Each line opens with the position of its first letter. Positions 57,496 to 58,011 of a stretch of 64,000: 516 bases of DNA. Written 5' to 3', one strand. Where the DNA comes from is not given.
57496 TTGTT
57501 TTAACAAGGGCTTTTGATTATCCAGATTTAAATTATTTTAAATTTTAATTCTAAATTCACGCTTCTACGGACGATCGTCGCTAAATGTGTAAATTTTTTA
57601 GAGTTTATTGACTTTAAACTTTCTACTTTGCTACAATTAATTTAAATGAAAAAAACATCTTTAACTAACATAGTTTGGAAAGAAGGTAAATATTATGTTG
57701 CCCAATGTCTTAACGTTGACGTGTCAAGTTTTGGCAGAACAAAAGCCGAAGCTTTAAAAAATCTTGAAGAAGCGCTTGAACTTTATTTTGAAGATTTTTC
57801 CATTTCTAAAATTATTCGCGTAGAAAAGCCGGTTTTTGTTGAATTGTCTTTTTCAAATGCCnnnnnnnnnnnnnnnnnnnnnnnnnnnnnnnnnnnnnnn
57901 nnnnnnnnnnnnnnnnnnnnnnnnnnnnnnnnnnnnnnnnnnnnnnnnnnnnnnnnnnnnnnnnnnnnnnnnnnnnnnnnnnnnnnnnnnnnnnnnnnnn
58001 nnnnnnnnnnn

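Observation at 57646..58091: hicB antitoxin with its hicA toxin gene truncated by insertion of a GC-hairpin repeat element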

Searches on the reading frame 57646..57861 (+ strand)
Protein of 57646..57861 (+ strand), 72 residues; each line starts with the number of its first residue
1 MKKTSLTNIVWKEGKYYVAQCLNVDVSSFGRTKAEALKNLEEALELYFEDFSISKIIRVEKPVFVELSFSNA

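Call 11: search_protein_families(library=pfam, proteins=[window:57646-57861:+], max_evalue=1)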
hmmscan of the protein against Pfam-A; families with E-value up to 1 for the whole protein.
window:57646-57861:+ (72 aa): 5 families
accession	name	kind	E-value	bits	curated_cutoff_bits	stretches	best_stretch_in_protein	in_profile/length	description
PF24113.1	DUF7387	-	6.7e-06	26.8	27.9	1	9-47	16-54/85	Family of unknown function (DUF7387)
PF12910.14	PHD_like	-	0.016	15.6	27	1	11-51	63-103/141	Antitoxin of toxin-antitoxin, RelE / RelB, TA system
PF02870.21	Methyltransf_1N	-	0.066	14.2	21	1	3-49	19-59/71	6-O-methylguanine DNA methyltransferase, ribonuclease-like domain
PF09048.16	Cro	-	0.11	13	32.7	0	1-29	1-29/59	Cro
PF21748.3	UPF0150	-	0.19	12.1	27.3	1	25-47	30-52/64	UPF0150-like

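Call 12: search_protein_families(library=ncbifam, proteins=[window:57646-57861:+], max_evalue=10)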
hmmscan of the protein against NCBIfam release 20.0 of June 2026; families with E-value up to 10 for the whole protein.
window:57646-57861:+ (72 aa): 1 family
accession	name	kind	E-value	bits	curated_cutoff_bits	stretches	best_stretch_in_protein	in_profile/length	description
NF047558.1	TPR_END_plus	domain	0.073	13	32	1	33-51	15-33/56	TPR end-of-group domain-containing protein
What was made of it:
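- On HicB antitoxin (small, class 2): Pfam DUF7387 at 26.8 bits against a cutoff of 27.9; UPF0150-like at E 0.19 (call 11); nothing useful in NCBIfam (call 12).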

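Call 13: find_homologous_proteins(query=window:57646-57861:+, max_evalue=0.001)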
Query window:57646-57861:+ (72 aa): 3936 proteins with E <= 0.001 among 3938 candidates; the best 120 are listed.
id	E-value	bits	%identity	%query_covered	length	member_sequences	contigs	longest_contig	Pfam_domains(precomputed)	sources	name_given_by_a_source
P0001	7.6e-39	147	100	100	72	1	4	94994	PF24113.2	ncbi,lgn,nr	ncbi:MAG: type II toxin-antitoxin system HicB family antitoxin [Parcubacteria group bacterium]|nr:ty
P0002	1.0e-26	109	74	100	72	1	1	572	PF24113.2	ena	-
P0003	3.6e-26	108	72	100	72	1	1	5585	PF24113.2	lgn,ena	-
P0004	4.0e-26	107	68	100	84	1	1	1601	PF24113.2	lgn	-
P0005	5.1e-26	107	71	100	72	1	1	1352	PF24113.2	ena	-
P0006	5.7e-26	107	71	100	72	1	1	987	PF24113.2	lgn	-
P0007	6.6e-26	107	72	90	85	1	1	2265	-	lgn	-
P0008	6.7e-26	107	72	100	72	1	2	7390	PF24113.2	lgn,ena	-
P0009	7.4e-26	107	71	100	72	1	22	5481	PF24113.2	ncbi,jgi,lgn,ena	jgi:predicted RNase H-like HicB family nuclease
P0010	8.9e-26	106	74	100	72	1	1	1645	PF24113.2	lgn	-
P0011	9.3e-26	106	72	99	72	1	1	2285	PF24113.2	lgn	-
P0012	9.9e-26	106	71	100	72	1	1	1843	PF24113.2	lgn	-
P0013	1.1e-25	106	72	100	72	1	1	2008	PF24113.2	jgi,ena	-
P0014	1.1e-25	106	69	100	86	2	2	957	PF24113.2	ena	-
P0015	1.2e-25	106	69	100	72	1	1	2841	PF24113.2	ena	-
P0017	1.3e-25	106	72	100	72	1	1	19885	PF24113.2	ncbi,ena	-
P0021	1.7e-25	105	71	100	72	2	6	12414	PF24113.2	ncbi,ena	ncbi:MAG: type II toxin-antitoxin system HicB family antitoxin [Patescibacteria group bacterium]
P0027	3.3e-25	105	69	100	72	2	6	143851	PF24113.2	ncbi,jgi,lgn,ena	-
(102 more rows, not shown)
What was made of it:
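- On HicB antitoxin (small, class 2): NCBI names the identical protein a HicB family antitoxin, and JGI names several close homologues (64-71% identical) RNase H-like HicB family nuclease (call 13).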

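Call 14: find_encoding_contigs(protein=P0001, flank=3000, max_places=6)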
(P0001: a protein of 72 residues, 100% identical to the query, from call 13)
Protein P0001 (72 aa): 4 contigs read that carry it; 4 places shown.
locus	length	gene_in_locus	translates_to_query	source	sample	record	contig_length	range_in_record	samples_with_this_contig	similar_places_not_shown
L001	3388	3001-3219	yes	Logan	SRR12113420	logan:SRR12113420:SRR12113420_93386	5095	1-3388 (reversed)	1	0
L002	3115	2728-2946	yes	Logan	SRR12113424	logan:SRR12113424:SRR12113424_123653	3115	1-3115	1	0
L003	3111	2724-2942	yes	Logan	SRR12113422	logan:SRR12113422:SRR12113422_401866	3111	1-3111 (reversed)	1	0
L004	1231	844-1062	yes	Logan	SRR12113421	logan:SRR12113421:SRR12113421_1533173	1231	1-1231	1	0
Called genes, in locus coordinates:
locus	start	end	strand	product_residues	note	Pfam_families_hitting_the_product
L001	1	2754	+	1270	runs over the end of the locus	PF01471:PG_binding_1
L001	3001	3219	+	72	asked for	PF24113:DUF7387 (weak)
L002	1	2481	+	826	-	?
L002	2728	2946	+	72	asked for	PF24113:DUF7387 (weak)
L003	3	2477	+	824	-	?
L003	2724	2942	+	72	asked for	PF24113:DUF7387 (weak)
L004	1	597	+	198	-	?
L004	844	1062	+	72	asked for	PF24113:DUF7387 (weak)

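Call 15: find_encoding_contigs(protein=P0009, flank=1500, max_places=4)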
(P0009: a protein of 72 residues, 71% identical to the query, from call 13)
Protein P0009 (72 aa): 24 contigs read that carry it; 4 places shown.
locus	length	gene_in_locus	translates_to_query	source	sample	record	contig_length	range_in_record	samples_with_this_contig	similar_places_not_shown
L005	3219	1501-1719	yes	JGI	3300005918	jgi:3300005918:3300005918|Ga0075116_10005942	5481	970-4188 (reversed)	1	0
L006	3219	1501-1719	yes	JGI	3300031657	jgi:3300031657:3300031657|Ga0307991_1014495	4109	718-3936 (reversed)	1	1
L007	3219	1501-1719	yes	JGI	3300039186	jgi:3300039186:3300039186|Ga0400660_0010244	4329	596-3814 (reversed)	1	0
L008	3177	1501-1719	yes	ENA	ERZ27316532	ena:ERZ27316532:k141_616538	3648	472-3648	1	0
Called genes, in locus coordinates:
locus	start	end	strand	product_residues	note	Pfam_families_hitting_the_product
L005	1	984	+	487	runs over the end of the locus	PF01743:PolyA_pol, PF12627:PolyA_pol_RNAbd, PF01966:HD, PF13735:tRNA_NucTran2_2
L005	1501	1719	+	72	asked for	PF24113:DUF7387 (weak)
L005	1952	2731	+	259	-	PF06790:UPF0259 (weak)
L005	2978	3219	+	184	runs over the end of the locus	-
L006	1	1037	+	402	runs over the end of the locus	?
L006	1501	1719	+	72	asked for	PF24113:DUF7387 (weak)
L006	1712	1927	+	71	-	PF07927:HicA_toxin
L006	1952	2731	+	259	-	PF06790:UPF0259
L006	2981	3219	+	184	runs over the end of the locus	-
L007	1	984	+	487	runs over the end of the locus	PF01743:PolyA_pol, PF12627:PolyA_pol_RNAbd, PF01966:HD, PF13735:tRNA_NucTran2_2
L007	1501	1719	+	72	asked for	PF24113:DUF7387 (weak)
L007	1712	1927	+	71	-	PF07927:HicA_toxin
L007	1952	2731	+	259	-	PF06790:UPF0259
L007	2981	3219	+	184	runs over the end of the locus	-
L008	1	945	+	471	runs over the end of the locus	?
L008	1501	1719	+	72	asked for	PF24113:DUF7387 (weak)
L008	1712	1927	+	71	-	PF07927:HicA_toxin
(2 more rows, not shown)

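Call 16: find_encoding_contigs(protein=P0017, flank=1500, max_places=3)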
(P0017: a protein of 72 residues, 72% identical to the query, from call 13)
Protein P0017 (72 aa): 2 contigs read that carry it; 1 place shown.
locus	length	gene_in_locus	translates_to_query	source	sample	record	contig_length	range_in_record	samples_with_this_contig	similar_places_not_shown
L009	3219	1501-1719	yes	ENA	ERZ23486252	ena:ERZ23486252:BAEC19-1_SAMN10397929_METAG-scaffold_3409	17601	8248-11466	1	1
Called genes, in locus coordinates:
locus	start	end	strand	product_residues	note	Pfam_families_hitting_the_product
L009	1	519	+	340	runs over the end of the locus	PF00586:AIRS, PF02769:AIRS_C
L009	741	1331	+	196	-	PF01300:Sua5_yciO_yrdC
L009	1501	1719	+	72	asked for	PF24113:DUF7387 (weak)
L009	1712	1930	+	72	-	PF07927:HicA_toxin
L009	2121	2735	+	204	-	-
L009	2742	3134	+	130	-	PF08378:NERD (weak), PF02021:UPF0102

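Call 43: find_encoding_contigs(protein=P0003, flank=1200, max_places=2)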
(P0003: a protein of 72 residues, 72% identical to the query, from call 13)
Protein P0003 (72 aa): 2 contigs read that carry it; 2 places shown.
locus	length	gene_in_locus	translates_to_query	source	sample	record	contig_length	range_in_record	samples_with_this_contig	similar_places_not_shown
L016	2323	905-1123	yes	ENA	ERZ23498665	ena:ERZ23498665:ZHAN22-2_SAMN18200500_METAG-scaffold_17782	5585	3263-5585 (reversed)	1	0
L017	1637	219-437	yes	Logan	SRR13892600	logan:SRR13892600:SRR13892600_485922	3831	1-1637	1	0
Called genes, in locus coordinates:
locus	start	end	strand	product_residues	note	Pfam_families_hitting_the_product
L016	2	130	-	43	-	?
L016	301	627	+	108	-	-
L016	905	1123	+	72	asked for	PF24113:DUF7387 (weak)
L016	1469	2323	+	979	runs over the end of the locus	PF00128:Alpha-amylase, PF16657:Malt_amylase_C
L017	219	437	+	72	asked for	PF24113:DUF7387 (weak)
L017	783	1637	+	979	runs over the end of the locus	PF00128:Alpha-amylase, PF16657:Malt_amylase_C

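Call 44: find_encoding_contigs(protein=P0008, flank=1200, max_places=2)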
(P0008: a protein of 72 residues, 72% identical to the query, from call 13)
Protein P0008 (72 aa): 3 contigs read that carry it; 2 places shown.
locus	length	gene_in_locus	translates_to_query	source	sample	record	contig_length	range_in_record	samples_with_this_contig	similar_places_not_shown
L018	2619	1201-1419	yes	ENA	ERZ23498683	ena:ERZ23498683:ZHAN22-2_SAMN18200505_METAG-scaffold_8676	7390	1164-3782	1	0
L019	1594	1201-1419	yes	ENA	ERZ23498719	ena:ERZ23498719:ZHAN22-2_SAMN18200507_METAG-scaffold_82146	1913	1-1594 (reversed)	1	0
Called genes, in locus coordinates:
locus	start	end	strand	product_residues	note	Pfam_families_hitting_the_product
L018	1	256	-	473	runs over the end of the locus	?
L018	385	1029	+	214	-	-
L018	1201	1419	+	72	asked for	PF24113:DUF7387 (weak)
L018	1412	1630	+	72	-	PF07927:HicA_toxin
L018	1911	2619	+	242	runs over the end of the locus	-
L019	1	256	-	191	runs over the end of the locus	?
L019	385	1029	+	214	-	-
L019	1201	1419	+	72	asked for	PF24113:DUF7387 (weak)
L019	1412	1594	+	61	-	?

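Call 45: find_encoding_contigs(protein=P0021, flank=1200, max_places=2)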
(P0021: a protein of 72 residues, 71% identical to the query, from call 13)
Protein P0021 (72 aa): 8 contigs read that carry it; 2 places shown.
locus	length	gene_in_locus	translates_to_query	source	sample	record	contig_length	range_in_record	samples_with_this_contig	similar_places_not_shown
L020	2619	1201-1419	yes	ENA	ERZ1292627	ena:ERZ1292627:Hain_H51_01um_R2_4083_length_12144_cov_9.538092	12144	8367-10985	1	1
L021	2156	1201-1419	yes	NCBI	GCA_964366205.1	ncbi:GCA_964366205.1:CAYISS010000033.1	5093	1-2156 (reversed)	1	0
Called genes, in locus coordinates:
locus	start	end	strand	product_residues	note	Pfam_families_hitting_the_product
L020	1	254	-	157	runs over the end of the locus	PF00334:NDK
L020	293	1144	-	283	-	PF00753:Lactamase_B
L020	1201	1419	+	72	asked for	PF24113:DUF7387 (weak)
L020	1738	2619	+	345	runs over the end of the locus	-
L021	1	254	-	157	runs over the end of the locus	PF00334:NDK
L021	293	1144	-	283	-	PF00753:Lactamase_B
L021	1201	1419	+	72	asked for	PF24113:DUF7387 (weak)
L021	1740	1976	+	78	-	-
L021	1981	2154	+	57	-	?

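Call 46: find_encoding_contigs(protein=P0027, flank=1200, max_places=2)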
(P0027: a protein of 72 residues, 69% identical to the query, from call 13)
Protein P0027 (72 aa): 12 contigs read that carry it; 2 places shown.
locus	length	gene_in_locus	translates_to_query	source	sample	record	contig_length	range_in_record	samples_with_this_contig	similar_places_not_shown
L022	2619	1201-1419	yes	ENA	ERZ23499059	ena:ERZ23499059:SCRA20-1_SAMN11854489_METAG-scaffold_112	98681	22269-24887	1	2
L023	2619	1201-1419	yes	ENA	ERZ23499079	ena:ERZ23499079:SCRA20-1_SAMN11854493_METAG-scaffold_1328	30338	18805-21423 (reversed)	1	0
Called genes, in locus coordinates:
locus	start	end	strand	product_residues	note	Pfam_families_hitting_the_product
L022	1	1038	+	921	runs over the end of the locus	PF07517:SecA_DEAD, PF01043:SecA_PP_bind, PF21090:P-loop_SecA, PF07516:SecA_SW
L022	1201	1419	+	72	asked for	PF24113:DUF7387 (weak)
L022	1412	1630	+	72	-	PF07927:HicA_toxin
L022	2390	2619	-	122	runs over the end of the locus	-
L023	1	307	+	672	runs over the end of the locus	PF07517:SecA_DEAD, PF01043:SecA_PP_bind, PF21090:P-loop_SecA, PF07516:SecA_SW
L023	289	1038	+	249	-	PF07516:SecA_SW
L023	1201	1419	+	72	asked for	PF24113:DUF7387 (weak)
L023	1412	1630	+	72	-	PF07927:HicA_toxin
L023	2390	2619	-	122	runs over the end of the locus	-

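Call 56: search_solved_structures(query=window:57646-57861:+, max_evalue=10, show_alignments=1)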
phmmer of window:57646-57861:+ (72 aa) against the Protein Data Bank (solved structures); distinct sequences matched with E-value up to 10: 1.
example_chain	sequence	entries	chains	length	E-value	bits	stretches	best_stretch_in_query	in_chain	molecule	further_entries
6n0w_A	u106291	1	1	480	0.79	13.5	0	6-50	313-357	Tyrosine--tRNA ligase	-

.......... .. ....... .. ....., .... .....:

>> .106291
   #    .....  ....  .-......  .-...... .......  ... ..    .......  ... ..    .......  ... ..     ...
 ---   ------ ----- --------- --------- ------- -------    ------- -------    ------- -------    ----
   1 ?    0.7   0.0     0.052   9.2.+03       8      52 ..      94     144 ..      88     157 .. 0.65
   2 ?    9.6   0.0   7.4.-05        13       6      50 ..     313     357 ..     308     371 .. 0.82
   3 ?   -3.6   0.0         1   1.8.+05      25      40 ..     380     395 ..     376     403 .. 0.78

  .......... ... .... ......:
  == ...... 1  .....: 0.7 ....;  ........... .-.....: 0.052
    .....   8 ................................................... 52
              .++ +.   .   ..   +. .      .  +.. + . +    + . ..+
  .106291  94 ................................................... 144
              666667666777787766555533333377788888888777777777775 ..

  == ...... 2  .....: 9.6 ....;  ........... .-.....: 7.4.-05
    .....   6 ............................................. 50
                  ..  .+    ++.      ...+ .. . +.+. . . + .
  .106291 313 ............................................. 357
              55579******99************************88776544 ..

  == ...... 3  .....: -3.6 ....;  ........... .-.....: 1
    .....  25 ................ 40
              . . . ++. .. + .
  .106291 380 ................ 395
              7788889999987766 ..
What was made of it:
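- Tried and rejected: The single-sequence PDB search was empty (call 56).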

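Call 59: search_solved_structures(query=A6, max_evalue=1, show_alignments=1)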
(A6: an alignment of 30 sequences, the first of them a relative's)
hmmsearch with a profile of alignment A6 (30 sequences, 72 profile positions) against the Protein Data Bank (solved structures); distinct sequences matched with E-value up to 1: 5.
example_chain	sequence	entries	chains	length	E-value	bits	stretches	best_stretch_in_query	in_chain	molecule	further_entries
4r58_A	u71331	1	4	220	0.033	17.3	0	24-56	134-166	Leucine Rich Repeat protein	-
9svk_B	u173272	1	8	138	0.14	15.3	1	27-66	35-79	Toxin-antitoxin system, antitoxin component, HicB family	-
4r5c_A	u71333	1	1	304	0.23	14.6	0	24-56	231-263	Leucine rich repeat protein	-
1qnx_A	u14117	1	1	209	0.45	13.7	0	5-21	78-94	VES V 5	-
8phx_A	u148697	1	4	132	0.54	13.4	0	34-71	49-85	Histidine protein kinase SLN1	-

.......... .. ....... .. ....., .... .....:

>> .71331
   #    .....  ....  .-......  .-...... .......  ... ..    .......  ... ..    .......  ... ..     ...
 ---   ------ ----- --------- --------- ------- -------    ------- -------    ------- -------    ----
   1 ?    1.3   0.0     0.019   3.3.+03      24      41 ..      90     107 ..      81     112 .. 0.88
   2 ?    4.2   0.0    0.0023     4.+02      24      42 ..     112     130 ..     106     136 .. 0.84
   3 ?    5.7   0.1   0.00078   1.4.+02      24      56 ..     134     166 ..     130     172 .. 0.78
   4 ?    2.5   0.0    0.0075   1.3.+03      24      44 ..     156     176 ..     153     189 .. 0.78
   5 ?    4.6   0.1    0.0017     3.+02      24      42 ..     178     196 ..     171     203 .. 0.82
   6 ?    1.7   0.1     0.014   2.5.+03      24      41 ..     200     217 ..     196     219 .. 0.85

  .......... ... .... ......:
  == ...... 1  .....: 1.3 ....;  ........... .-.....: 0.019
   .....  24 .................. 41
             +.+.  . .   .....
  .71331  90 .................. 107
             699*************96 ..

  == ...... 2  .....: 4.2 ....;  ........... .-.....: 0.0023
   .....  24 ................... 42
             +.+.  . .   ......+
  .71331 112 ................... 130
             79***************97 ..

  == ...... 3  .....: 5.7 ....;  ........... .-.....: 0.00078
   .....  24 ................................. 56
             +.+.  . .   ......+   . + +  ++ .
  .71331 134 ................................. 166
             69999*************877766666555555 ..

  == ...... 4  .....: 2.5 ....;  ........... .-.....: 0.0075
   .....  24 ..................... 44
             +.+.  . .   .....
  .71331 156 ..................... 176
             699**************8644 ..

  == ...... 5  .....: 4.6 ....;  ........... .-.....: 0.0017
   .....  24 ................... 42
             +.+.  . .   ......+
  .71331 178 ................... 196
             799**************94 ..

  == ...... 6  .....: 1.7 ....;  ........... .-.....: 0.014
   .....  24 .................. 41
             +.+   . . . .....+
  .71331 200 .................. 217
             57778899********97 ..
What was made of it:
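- On HicB antitoxin (small, class 2): A profile search against PDB gives a HicB-family chain (9svk_B) only at E 0.14 (call 59).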

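Call 62: predict_structure(alignment_id=A6)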
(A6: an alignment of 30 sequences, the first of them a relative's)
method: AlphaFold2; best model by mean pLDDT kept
length: 72 residues; sequences in the alignment: 30
mean_pLDDT: 50.2   pTM: 0.29
mean pLDDT of the five models: 50.2, 49.7, 48.5, 47.6, 44.0
residues with pLDDT >= 90: 0; 70-90: 0; 50-70: 36; < 50: 36
segments of 3 or more residues with pLDDT < 50: 1-8, 11-15, 19-27, 50-52, 54-60
pLDDT, mean of each block of 10 residues (from residue 1): 42 47 47 60 58 45 53 49
secondary structure, 60 per line:
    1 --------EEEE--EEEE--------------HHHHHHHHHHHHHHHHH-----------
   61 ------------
elements in order: E9-12 E15-18 H33-49
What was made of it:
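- On HicB antitoxin (small, class 2): The AlphaFold2 model from a 30-sequence alignment has mean pLDDT 50.2 (call 62), too poor for a fold search.
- Tried and rejected: The structure prediction was too poor to use (pLDDT 50, call 62).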
